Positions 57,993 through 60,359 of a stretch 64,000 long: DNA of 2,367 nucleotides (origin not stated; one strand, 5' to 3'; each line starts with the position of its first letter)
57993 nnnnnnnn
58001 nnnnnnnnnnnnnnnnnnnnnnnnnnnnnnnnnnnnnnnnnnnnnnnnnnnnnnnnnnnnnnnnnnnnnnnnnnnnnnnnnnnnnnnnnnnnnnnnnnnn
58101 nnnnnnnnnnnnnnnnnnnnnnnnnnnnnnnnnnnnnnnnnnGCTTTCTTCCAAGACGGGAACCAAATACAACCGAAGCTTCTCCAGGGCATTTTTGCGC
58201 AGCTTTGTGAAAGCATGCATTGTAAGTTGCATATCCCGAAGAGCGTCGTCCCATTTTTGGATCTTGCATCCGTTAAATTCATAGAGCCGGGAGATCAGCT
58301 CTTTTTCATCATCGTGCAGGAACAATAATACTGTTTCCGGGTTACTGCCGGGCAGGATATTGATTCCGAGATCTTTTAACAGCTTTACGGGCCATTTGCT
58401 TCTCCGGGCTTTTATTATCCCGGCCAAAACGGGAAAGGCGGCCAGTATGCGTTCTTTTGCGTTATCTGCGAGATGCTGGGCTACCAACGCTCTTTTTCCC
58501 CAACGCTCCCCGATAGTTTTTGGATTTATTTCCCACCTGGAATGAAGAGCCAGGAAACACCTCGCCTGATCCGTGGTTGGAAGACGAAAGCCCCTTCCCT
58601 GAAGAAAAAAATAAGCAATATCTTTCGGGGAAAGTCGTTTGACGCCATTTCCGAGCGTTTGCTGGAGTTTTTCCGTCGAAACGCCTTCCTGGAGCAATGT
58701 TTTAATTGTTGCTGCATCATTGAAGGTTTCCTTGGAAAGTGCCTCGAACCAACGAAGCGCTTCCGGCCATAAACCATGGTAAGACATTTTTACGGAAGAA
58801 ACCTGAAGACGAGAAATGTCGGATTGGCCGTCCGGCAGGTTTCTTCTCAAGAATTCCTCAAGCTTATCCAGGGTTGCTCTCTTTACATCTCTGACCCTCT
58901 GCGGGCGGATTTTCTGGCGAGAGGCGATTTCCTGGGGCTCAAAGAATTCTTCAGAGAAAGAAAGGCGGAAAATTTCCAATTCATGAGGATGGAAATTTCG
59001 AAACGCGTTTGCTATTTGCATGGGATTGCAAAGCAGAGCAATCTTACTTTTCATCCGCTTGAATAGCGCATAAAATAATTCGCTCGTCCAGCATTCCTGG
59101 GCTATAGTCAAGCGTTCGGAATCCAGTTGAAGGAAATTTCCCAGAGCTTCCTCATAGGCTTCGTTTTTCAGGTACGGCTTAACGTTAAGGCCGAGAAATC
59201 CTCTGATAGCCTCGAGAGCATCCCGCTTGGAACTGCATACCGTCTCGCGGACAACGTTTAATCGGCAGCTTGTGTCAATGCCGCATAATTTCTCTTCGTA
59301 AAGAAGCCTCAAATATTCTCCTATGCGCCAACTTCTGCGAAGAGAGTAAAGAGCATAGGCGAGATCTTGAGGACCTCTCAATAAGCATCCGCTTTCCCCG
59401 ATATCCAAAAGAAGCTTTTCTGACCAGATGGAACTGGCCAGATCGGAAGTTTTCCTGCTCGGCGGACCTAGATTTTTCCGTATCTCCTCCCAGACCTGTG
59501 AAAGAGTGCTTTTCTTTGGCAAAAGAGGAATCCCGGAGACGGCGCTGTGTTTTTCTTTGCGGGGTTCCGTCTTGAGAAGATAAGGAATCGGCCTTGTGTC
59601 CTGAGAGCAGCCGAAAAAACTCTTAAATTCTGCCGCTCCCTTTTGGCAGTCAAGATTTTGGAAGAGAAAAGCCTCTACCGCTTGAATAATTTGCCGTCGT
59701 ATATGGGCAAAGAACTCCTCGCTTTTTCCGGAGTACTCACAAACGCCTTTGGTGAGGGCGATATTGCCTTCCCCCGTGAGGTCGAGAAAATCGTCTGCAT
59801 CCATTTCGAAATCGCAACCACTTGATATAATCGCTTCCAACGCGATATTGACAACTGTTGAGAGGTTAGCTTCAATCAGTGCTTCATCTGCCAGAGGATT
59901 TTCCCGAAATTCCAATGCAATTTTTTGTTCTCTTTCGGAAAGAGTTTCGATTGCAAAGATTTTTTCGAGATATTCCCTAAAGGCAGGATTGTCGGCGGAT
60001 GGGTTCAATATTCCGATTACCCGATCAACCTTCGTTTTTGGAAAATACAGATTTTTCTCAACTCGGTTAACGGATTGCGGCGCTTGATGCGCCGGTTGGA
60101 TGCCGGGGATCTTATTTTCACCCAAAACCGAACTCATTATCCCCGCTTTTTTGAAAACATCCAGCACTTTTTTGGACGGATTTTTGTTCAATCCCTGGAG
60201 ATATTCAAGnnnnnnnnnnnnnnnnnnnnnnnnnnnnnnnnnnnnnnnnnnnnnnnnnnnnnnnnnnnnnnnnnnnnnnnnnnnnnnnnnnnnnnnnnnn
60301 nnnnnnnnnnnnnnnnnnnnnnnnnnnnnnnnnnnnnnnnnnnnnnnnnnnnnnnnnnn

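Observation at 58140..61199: RpoD-like sigma factor with a 690-residue C-terminal extension and an apparent second sigma region-4 HTH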

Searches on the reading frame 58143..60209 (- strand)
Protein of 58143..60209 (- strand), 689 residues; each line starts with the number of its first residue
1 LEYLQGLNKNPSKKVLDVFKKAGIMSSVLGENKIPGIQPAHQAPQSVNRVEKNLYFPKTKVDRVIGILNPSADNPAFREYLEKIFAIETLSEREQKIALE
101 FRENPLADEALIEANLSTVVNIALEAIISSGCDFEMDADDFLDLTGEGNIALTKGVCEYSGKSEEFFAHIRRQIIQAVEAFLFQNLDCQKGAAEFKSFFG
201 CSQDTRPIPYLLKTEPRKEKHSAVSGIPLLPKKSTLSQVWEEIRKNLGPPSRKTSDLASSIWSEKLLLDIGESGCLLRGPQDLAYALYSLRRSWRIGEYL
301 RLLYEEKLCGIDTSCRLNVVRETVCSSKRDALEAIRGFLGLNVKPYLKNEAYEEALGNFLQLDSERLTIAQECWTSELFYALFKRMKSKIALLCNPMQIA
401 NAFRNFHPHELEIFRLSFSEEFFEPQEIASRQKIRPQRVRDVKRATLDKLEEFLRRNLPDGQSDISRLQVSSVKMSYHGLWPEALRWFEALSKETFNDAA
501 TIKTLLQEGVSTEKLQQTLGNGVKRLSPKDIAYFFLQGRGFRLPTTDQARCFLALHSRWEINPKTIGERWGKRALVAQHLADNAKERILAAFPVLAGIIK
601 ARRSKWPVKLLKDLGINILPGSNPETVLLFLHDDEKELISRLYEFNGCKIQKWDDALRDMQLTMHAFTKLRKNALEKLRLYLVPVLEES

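Call 6: search_protein_families(library=pfam, proteins=[window:58143-60209:-], max_evalue=10)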
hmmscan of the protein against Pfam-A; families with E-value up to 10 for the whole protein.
seq(689 aa): 1 family
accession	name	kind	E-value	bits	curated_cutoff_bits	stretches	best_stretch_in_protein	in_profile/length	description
PF04545.22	Sigma70_r4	-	0.07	13.1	24.1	2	408-450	7-48/50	Sigma-70, region 4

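Call 7: find_homologous_proteins(query=window:58143-60209:-, max_evalue=0.001)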
Query seq(689 aa) (689 aa): 1 proteins with E <= 0.001 among 8000 candidates.
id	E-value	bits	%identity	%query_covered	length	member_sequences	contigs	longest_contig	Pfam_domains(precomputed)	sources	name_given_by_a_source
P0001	0.0e+0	1560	100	100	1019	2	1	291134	PF04542.21,PF04539.23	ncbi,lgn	ncbi:MAG: sigma-70 family RNA polymerase sigma factor [Parcubacteria group bacterium]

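Call 16: search_solved_structures(query=window:58143-60209:-, max_evalue=10, show_alignments=3)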
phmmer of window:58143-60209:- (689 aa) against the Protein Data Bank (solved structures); distinct sequences matched with E-value up to 10: 3.
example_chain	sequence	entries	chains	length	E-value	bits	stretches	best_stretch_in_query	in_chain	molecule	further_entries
4i15_A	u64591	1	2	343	0.49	12.1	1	57-178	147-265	Class 1 phosphodiesterase PDEB1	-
4phl_A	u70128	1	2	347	0.52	12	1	57-165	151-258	Class 1 phosphodiesterase PDEB1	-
5g2b_A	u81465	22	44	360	0.54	11.9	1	57-165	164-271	CLASS 1 PHOSPHODIESTERASE PDEB1 | PHOSPHODIESTERASE B1 | Phosphodiesterase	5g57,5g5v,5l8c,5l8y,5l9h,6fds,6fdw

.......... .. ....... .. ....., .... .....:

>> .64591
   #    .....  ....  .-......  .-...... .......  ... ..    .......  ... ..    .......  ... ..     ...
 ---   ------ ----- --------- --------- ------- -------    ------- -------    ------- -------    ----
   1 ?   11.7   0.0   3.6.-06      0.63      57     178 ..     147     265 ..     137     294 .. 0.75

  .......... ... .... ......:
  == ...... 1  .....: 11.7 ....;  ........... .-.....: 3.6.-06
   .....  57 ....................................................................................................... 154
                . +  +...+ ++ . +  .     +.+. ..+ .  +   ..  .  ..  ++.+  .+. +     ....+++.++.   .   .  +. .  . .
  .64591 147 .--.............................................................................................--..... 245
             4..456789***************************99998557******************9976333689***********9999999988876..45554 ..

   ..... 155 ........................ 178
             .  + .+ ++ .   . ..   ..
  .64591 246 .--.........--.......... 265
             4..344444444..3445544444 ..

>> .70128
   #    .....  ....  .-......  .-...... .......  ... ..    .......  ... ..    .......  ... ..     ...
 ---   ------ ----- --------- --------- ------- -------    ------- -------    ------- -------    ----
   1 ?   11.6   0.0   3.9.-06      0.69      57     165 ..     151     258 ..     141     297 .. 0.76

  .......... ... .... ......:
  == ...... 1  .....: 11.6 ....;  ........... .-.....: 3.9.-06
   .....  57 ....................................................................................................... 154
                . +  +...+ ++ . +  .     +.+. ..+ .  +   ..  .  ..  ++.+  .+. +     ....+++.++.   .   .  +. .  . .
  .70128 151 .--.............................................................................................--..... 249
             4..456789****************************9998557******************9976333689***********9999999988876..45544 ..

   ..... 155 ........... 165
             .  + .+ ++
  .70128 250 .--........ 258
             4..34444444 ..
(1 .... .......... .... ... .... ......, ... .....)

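Call 28: find_encoding_contigs(protein=P0001, flank=10000, max_places=6)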
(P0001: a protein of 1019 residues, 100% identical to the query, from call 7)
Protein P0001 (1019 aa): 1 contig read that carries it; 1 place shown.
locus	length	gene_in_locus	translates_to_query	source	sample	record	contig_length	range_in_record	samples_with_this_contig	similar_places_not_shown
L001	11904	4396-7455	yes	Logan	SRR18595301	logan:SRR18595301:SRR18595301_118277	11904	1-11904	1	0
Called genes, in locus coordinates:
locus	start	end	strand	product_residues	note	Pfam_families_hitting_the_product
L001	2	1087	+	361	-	?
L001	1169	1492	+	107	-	-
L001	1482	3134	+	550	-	PF04932:Wzy_C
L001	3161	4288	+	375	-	PF13439:Glyco_transf_4, PF00534:Glycos_transf_1, PF13692:Glyco_trans_1_4, PF20706:GT4-conflict (weak)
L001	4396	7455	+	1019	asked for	PF04542:Sigma70_r2, PF04539:Sigma70_r3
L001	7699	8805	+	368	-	PF03816:LytR_cpsA_psr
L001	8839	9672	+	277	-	PF00535:Glycos_transf_2, PF13641:Glyco_tranf_2_3, PF13712:Glyco_tranf_2_5 (weak)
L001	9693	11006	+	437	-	PF22694:CtpB_N-like, PF00595:PDZ, PF13180:PDZ_2, PF17820:PDZ_6, PF03572:Peptidase_S41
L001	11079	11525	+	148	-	PF01281:Ribosomal_L9_N, PF03948:Ribosomal_L9_C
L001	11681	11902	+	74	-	?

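Call 30: search_protein_representatives(protein=window:58143-60209:-)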
Query: 689 residues. Proteins with E-value up to 0.001 (for the whole library): 2; up to 1e-10: 2; up to 1e-30: 1. The best 2 are listed.
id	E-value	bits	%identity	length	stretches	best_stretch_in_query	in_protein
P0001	0.0e+00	1559.5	100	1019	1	1-689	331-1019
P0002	4.6e-12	61.7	31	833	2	65-178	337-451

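Call 34: find_homologous_proteins(query=A2, max_evalue=0.01)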
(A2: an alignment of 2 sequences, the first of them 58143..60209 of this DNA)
Query A2 (2 sequences) (689 aa, profile of the alignment): 1 proteins with E <= 0.01 among 8000 candidates.
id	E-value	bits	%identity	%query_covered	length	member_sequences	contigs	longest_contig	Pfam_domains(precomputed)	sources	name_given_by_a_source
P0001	0.0e+0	1360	100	100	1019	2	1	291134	PF04542.21,PF04539.23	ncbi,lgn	ncbi:MAG: sigma-70 family RNA polymerase sigma factor [Parcubacteria group bacterium]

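Call 35: find_encoding_contigs(protein=P0002, flank=10000)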
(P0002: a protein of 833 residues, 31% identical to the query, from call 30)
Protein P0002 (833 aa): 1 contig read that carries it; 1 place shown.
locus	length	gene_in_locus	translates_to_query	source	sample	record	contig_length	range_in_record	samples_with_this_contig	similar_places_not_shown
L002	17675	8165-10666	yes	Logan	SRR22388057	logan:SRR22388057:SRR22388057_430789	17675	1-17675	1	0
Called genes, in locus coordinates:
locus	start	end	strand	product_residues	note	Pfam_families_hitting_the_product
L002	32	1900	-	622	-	PF07760:DUF1616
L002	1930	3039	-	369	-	PF13439:Glyco_transf_4 (faint), PF00534:Glycos_transf_1, PF13692:Glyco_trans_1_4, PF13524:Glyco_trans_1_2 (weak)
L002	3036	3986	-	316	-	PF00535:Glycos_transf_2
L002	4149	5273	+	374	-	PF13439:Glyco_transf_4, PF20706:GT4-conflict, PF00534:Glycos_transf_1, PF13692:Glyco_trans_1_4, PF13524:Glyco_trans_1_2 (faint)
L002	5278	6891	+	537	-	PF04932:Wzy_C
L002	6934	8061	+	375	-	PF13439:Glyco_transf_4, PF00534:Glycos_transf_1, PF20706:GT4-conflict (weak), PF13692:Glyco_trans_1_4, PF13524:Glyco_trans_1_2 (weak)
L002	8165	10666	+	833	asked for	PF04542:Sigma70_r2, PF04545:Sigma70_r4 (faint)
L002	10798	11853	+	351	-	PF03816:LytR_cpsA_psr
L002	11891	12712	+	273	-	PF00535:Glycos_transf_2, PF13641:Glyco_tranf_2_3, PF13712:Glyco_tranf_2_5 (weak), PF13632:Glyco_trans_2_3 (weak)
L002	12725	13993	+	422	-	PF22694:CtpB_N-like, PF00595:PDZ, PF13180:PDZ_2, PF17820:PDZ_6, PF03572:Peptidase_S41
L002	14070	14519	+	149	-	PF01281:Ribosomal_L9_N, PF03948:Ribosomal_L9_C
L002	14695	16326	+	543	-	PF01656:CbiA (faint), PF06418:CTP_synth_N, PF00117:GATase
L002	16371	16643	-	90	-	PF01016:Ribosomal_L27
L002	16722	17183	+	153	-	-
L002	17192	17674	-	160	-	?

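Call 36: find_related_loci(query=A2, collection=genome_contigs, flank=8000)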
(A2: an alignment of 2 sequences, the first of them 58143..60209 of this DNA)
Query A2 (689 aa) in genome_contigs; peptide patterns used: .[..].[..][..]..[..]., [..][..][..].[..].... (x = any residue, [..] = any of these).
599 stretches matched a pattern (row limit reached: there are more); 2 encode a relative of the query (tblastn E <= 1e-3); 2 distinct loci.
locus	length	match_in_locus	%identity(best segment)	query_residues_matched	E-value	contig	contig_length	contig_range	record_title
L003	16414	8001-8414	33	29-178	7e-7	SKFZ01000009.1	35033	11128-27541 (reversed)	MAG: Bacilli bacterium isolate CSBr16_113R1 CSBr16-548, whole genome shotgun sequence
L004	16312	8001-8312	38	74-178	2e-6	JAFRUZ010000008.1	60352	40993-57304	MAG: Bacilli bacterium isolate RGIG2822 Goat_Omasum.Co__c797429, whole genome shotgun sequence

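Call 41: find_related_loci(query=A2, collection=metagenome_contigs, flank=6000)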
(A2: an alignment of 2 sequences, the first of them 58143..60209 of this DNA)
Query A2 (689 aa) in metagenome_contigs; peptide patterns used: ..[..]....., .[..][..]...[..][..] (x = any residue, [..] = any of these).
367 stretches matched a pattern, but none encodes a relative of the query by tblastn (E <= 1e-3).

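Call 44: search_protein_families(library=pfam, proteins=[P0002], max_evalue=10)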
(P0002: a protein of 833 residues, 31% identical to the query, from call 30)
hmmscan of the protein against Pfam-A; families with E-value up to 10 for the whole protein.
P0002 (833 aa): 7 families
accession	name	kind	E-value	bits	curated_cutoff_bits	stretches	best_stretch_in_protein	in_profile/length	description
PF04542.20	Sigma70_r2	-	9e-15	54.7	24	1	85-154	1-69/71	Sigma-70 region 2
PF04545.22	Sigma70_r4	-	3.3e-06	27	24.1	1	262-308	4-48/50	Sigma-70, region 4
PF04539.22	Sigma70_r3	-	0.00017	22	25.3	1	172-239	6-74/78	Sigma-70 region 3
PF13518.12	HTH_28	-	0.0016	18.9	25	1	794-815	13-34/52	Helix-turn-helix domain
PF00140.25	Sigma70_r1_2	-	0.0016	18.8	22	1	43-62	1-20/34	Sigma-70 factor, region 1.2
PF01325.25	Fe_dep_repress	-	0.0026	18.4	26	1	188-214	25-51/60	Iron dependent repressor, N-terminal DNA binding domain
PF07898.18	DUF1676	-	0.12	12.9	24.3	1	463-541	9-80/170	Protein of unknown function (DUF1676)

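Call 82: find_related_loci(query=A2, collection=viral_contigs, flank=5000)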
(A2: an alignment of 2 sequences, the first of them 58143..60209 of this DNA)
Query A2 (689 aa) in viral_contigs; peptide patterns used: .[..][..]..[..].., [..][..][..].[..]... (x = any residue, [..] = any of these).
113 stretches matched a pattern, but none encodes a relative of the query by tblastn (E <= 1e-3).

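Call 83: list_cluster_members(proteins=[P0001, P0002])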
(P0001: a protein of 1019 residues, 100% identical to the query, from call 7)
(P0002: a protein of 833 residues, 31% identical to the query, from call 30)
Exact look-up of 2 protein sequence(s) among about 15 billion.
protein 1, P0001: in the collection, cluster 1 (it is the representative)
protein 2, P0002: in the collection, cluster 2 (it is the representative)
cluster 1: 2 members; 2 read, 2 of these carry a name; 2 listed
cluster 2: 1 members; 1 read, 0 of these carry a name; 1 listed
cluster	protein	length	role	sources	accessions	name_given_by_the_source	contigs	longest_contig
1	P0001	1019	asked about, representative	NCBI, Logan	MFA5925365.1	MAG: sigma-70 family RNA polymerase sigma factor [Parcubacteria group bacterium]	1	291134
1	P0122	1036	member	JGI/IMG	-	RNA polymerase primary sigma factor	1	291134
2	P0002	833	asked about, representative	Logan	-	-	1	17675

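Call 84: search_protein_families(library=padloc, proteins=[window:58143-60209:-], max_evalue=1)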
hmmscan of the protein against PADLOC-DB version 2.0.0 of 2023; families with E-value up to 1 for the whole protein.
window:58143-60209:- (689 aa): 1 family
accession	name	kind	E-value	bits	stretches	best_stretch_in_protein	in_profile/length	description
PDLC02203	MzaA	-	0.013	11.8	1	92-160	415-475/683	-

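Call 85: search_protein_families(library=phrogs, proteins=[window:58143-60209:-], max_evalue=1)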
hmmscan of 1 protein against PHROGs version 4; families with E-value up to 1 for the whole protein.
window:58143-60209:- (689 aa): 2 families
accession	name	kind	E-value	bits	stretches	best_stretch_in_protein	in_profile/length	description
phrog_351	-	transcription regulation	0.0012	18.4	1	89-162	486-554/928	RNA polymerase sigma factor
phrog_13912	-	tail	0.29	11.9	1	51-98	14-60/196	minor tail protein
